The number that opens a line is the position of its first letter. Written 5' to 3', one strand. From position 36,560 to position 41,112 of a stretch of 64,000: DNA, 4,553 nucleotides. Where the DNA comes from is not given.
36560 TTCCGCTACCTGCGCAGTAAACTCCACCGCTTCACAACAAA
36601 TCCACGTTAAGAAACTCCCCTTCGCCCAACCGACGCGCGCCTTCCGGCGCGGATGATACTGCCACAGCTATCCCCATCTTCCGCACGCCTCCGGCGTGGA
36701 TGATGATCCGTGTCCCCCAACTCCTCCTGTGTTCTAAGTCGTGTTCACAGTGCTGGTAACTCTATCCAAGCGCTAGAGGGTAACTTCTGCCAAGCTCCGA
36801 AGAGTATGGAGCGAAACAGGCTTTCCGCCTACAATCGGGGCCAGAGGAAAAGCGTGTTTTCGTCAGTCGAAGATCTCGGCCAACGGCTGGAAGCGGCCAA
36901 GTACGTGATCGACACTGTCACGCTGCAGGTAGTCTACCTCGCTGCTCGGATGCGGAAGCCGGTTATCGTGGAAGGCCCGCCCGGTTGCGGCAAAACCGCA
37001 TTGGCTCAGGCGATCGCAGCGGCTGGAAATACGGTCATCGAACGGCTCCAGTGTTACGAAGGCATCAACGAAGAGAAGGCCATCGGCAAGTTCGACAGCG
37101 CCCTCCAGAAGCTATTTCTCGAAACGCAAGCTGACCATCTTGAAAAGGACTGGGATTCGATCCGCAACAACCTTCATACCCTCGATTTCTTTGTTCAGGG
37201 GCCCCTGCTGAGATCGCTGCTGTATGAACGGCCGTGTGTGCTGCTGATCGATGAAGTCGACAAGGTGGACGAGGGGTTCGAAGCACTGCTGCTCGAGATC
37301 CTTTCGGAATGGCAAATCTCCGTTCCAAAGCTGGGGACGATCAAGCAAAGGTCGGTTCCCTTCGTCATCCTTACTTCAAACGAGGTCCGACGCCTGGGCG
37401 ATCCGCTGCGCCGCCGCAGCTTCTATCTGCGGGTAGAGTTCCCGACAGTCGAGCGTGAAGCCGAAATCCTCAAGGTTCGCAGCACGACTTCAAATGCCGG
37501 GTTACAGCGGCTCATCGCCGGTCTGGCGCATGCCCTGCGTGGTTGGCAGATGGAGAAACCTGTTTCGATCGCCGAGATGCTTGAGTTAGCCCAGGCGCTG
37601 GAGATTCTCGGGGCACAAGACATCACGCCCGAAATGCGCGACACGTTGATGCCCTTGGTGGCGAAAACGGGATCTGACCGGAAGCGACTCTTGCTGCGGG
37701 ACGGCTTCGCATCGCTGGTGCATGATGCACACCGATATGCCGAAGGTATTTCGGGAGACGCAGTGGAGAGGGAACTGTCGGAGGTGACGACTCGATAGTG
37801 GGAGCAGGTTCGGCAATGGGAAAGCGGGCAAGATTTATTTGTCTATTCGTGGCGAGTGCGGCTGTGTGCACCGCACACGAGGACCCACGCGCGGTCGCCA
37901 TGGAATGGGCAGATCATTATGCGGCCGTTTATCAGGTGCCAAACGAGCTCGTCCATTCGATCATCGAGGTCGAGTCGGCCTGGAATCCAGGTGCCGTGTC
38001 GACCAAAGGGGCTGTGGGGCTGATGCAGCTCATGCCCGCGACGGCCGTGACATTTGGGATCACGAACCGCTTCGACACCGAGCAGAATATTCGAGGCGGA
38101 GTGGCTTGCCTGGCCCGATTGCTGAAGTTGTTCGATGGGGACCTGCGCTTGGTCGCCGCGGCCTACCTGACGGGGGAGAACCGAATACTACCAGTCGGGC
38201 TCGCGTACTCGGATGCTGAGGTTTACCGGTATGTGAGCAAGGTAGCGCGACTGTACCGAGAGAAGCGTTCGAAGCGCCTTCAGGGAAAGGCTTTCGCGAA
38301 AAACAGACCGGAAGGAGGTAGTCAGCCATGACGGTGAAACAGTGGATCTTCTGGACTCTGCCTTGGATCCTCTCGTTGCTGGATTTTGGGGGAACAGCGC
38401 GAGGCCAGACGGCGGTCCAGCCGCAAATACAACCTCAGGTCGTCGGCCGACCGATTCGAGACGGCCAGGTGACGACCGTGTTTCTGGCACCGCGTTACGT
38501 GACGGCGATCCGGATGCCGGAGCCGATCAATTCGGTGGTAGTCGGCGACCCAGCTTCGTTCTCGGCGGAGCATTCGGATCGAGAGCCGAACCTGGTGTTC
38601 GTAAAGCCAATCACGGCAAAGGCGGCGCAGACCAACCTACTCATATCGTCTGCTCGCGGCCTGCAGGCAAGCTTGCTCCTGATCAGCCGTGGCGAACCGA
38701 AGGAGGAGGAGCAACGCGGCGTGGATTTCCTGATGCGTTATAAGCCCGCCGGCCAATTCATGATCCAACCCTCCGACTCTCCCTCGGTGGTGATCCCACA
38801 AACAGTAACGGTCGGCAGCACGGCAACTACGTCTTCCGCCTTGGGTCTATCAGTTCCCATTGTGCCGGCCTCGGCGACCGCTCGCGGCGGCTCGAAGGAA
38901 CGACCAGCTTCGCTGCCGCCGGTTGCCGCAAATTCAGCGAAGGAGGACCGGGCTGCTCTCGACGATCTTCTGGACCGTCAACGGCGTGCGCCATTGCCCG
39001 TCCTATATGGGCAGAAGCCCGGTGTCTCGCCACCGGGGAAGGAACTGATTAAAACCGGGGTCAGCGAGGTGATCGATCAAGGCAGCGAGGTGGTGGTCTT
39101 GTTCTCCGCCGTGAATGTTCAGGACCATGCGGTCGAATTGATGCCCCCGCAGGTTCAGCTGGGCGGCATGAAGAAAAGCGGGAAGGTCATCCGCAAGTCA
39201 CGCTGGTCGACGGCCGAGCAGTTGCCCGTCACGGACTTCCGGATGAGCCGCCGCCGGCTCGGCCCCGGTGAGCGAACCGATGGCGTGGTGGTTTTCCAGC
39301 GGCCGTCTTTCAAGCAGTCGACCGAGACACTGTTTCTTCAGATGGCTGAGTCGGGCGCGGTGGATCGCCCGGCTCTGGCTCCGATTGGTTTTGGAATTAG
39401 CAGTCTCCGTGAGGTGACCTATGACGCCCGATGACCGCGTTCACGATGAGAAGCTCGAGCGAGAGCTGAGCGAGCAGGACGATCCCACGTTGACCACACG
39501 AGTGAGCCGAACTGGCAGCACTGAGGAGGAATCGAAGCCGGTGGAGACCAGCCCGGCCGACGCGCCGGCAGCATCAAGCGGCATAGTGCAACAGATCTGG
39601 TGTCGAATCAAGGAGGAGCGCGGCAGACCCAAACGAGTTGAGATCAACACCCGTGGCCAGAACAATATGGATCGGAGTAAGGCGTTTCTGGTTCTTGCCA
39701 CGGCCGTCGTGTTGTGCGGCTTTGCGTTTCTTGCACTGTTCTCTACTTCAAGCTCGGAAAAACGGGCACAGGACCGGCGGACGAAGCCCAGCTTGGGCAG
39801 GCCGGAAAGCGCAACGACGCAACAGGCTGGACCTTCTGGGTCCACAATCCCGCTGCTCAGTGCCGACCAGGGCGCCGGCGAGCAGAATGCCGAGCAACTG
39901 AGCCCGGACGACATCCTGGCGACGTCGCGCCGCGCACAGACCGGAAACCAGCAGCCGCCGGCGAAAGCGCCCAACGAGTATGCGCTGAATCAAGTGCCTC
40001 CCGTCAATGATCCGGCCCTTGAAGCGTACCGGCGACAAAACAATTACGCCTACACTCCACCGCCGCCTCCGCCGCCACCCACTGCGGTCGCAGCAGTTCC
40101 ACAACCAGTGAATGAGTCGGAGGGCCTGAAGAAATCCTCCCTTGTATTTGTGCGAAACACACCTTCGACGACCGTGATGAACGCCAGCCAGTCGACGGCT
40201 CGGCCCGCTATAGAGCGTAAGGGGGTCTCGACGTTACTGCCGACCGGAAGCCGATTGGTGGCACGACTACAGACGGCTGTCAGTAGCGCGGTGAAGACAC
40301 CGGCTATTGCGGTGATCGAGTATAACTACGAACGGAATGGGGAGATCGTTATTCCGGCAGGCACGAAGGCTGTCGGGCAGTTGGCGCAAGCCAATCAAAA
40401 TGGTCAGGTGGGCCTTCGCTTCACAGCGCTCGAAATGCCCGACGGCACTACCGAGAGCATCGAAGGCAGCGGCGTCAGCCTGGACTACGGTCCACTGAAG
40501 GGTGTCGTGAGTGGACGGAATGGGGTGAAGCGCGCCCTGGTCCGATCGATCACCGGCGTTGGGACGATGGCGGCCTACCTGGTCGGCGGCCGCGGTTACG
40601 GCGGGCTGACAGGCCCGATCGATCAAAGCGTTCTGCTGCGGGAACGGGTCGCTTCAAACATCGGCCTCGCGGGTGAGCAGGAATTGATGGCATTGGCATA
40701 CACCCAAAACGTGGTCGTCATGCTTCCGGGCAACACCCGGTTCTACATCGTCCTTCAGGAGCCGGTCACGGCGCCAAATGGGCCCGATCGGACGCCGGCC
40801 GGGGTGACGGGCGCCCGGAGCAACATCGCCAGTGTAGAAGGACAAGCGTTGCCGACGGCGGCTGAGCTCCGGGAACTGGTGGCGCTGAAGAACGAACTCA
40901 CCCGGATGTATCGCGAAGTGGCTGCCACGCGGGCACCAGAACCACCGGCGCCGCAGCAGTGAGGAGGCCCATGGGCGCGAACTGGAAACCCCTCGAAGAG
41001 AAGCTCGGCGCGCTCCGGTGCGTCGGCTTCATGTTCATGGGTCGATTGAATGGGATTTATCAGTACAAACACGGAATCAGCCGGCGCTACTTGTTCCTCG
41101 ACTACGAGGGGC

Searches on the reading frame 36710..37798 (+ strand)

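Call 49: search_protein_families(library=pfam, proteins=[window:36710-37798:+], max_evalue=0.0001)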
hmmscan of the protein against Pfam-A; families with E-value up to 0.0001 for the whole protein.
window:36710-37798:+ (362 aa): 6 families
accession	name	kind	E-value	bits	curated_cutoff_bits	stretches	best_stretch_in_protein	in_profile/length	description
PF00004.35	AAA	-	7.2e-12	46.3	21.2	1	86-244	2-129/131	ATPase family associated with various cellular activities (AAA)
PF07728.20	AAA_5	-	8.1e-11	42.5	22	1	84-236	1-138/139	AAA domain (dynein-related subfamily)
PF07724.20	AAA_2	-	9e-07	29.5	27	1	86-224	7-124/166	AAA domain (Cdc48 subfamily)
PF13191.12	AAA_16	-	4.1e-06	27.8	32.6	1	83-199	25-157/167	AAA ATPase domain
PF13401.12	AAA_22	-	6.7e-06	26.9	27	1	83-199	6-105/130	AAA domain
PF07726.17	AAA_3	-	1.2e-05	25.6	27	0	85-116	2-33/131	ATPase family associated with various cellular activities (AAA)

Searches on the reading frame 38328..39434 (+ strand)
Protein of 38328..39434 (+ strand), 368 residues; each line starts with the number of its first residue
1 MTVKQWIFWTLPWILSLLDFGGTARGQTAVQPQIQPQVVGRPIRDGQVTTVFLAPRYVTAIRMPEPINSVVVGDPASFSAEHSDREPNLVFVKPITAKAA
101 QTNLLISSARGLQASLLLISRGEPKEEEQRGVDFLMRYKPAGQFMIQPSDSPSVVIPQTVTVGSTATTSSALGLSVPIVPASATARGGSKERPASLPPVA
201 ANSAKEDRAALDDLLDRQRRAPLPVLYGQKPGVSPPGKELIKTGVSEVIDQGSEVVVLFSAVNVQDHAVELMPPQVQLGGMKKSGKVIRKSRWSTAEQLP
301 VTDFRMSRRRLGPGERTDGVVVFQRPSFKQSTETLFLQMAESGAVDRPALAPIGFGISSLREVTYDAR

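Call 49: search_protein_families(library=pfam, proteins=[window:38328-39434:+], max_evalue=0.0001)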
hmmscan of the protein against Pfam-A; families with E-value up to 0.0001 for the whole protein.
window:38328-39434:+ (368 aa): 1 family
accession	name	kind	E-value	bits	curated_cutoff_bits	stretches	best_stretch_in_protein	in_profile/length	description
PF03524.21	CagX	-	3.4e-05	24.2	34.2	1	45-110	10-75/198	Conjugal transfer protein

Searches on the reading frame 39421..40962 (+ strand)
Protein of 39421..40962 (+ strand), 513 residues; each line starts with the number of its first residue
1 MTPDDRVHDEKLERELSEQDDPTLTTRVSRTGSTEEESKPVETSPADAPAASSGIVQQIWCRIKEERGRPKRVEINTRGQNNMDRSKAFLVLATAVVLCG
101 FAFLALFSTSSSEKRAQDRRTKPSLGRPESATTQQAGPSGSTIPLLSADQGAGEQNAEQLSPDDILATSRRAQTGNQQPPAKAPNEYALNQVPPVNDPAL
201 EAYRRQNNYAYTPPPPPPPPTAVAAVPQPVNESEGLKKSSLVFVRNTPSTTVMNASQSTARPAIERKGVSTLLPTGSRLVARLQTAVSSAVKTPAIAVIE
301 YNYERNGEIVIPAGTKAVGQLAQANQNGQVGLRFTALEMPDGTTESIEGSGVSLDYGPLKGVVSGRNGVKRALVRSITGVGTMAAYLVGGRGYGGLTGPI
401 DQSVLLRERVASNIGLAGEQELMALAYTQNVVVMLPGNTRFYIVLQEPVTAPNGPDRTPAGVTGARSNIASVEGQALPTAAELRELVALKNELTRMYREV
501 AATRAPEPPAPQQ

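Call 49: search_protein_families(library=pfam, proteins=[window:39421-40962:+], max_evalue=0.0001)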
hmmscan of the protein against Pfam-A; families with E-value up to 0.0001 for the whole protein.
window:39421-40962:+ (513 aa): 1 family
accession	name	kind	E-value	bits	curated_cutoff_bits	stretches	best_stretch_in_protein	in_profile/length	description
PF03743.19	TrbI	-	2.2e-07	31.4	35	1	273-377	2-115/188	Bacterial conjugation TrbI-like protein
